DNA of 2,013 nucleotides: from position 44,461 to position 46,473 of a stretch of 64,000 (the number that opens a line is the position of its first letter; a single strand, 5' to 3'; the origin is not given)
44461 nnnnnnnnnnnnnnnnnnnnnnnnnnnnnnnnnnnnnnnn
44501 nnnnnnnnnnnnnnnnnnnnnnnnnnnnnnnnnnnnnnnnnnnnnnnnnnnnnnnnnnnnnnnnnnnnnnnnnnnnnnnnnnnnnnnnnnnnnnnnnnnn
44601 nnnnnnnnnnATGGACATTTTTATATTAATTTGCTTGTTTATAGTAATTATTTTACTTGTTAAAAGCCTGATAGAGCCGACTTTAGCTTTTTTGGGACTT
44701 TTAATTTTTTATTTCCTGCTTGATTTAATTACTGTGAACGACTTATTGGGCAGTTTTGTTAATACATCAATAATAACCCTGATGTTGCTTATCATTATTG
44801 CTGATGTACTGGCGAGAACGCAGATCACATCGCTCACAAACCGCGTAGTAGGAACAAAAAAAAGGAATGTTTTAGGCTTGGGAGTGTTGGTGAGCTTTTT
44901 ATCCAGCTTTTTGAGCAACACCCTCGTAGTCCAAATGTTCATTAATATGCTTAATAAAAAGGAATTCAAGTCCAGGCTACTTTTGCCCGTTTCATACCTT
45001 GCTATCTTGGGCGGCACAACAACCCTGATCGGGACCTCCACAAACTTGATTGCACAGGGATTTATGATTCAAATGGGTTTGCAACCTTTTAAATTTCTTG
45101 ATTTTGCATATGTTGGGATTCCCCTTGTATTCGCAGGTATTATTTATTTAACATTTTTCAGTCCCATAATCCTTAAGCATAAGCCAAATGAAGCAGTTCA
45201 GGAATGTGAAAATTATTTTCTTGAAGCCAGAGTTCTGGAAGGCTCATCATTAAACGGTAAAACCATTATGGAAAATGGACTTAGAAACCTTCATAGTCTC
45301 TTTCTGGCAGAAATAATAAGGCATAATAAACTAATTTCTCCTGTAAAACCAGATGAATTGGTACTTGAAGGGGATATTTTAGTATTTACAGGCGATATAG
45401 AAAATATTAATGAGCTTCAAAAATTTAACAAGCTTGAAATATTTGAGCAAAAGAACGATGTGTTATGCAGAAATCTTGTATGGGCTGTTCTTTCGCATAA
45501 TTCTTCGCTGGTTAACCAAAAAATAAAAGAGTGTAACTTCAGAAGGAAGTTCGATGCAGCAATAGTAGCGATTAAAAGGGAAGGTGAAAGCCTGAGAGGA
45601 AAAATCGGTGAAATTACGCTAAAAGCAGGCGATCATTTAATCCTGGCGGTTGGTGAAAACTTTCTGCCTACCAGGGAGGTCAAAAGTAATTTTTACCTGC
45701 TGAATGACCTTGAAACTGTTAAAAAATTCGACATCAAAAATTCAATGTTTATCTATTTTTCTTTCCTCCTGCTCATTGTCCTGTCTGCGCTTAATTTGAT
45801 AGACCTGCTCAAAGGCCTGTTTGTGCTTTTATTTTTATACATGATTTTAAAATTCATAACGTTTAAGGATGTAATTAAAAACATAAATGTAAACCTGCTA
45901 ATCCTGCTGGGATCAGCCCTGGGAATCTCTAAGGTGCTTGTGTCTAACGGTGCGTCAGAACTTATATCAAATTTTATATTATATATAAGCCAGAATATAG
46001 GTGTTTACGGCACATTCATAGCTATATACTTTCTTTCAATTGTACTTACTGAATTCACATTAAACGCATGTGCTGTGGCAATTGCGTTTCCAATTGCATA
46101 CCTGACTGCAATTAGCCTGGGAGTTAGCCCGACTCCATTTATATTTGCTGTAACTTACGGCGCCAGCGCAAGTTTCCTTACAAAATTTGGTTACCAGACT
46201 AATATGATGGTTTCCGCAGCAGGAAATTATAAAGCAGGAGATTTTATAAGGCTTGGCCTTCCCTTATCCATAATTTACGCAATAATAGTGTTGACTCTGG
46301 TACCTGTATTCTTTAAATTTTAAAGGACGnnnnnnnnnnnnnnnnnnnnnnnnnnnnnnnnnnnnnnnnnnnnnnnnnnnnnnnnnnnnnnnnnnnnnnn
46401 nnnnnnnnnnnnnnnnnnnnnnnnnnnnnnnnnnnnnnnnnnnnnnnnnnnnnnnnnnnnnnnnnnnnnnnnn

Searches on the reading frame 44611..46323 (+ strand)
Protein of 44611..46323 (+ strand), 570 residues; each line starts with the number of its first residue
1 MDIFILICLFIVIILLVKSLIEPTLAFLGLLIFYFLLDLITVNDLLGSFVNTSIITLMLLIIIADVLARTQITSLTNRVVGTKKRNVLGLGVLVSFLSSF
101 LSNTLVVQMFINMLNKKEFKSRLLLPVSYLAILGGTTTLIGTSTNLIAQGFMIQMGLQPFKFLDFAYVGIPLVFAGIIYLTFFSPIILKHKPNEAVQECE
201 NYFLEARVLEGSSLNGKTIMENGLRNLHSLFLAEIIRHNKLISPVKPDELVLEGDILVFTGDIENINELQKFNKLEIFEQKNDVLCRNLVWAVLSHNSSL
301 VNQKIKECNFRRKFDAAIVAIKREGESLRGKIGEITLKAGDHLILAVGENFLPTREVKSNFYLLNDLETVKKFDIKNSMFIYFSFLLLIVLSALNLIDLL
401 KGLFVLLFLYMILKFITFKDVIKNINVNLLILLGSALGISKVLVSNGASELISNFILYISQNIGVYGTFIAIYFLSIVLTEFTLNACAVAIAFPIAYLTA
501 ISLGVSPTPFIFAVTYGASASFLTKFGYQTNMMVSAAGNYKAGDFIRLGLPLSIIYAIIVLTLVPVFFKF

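Call 3: search_protein_families(library=pfam, proteins=[window:44611-46323:+], max_evalue=0.01)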
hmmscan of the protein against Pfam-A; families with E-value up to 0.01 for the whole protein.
window:44611-46323:+ (570 aa): 3 families
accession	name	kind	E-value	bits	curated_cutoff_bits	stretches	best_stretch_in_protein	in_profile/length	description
PF03600.22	CitMHS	-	8e-40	137.4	31.9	2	14-517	2-336/336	Citrate transporter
PF02080.26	TrkA_C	-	2.8e-22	78.8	27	2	289-347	1-58/71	TrkA-C domain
PF00939.25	Na_sulph_symp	-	1.8e-09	37.6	27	1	397-567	291-465/472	Sodium:sulfate symporter transmembrane region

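Call 4: search_protein_families(library=ncbifam, proteins=[window:44611-46323:+], max_evalue=0.001)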
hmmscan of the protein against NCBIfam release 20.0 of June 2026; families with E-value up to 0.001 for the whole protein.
window:44611-46323:+ (570 aa): 2 families
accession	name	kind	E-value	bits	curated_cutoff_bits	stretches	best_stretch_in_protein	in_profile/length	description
TIGR00785.1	dass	subfamily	1.3e-22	80.2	198.6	2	370-567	243-443/444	DASS family sodium-coupled anion symporter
NF007031.0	PRK09496.1-2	equivalog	3.3e-06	26.4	289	0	195-274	376-452/458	Trk system potassium transporter TrkA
